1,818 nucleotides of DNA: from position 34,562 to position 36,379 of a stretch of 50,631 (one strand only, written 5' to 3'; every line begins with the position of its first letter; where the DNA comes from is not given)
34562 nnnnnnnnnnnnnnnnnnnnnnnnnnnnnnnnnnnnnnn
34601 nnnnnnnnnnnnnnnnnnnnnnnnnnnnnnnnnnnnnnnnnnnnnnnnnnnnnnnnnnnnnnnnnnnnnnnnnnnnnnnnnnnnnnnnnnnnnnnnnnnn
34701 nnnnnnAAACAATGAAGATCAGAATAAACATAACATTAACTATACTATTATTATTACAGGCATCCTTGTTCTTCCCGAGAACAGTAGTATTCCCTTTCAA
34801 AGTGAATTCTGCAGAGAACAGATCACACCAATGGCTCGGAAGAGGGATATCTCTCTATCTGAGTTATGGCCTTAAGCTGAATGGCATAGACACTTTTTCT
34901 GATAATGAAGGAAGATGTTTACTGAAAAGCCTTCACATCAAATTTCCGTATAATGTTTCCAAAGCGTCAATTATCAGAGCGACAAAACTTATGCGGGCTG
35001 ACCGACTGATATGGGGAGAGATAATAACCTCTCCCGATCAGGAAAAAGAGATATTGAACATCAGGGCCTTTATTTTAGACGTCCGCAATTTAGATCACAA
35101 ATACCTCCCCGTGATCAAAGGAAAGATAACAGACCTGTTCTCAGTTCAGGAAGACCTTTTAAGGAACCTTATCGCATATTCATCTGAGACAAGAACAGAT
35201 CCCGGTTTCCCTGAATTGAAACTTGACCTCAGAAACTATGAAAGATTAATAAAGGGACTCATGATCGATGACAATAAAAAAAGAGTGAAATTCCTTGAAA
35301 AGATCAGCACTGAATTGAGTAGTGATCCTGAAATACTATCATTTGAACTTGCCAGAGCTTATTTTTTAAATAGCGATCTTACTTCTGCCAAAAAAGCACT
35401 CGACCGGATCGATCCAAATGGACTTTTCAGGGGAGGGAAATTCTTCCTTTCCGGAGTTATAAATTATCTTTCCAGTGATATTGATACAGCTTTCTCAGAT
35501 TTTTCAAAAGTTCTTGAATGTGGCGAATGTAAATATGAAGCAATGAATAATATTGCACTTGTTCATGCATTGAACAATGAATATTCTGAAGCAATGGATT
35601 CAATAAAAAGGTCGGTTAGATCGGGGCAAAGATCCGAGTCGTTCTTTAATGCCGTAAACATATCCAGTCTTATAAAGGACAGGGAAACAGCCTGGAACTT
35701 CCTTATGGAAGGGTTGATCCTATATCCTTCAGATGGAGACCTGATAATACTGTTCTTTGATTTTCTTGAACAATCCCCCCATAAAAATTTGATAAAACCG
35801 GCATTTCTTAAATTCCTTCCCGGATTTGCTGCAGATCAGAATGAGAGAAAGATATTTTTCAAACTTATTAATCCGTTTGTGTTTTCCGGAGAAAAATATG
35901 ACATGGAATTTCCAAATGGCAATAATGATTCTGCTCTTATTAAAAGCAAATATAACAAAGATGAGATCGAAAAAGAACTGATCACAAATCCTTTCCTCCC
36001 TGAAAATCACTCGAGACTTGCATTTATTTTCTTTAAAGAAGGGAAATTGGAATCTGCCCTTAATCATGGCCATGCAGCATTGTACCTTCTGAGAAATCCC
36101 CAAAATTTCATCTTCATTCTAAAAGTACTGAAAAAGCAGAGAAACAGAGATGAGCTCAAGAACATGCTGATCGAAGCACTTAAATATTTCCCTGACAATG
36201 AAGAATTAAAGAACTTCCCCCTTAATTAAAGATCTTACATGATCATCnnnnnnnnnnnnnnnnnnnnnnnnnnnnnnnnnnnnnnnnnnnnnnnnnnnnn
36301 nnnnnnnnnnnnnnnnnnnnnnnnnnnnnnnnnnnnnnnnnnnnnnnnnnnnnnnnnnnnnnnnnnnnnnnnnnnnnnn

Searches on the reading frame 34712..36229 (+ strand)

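Call 52: search_protein_families(library=pfam, proteins=[window:34712-36229:+], max_evalue=0.00001)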
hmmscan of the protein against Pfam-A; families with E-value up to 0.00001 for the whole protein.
window:34712-36229:+ (505 aa): 1 family
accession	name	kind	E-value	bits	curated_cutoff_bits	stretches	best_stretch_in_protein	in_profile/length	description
PF07719.23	TPR_2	-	9.4e-07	28.9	27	0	431-460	2-31/34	Tetratricopeptide repeat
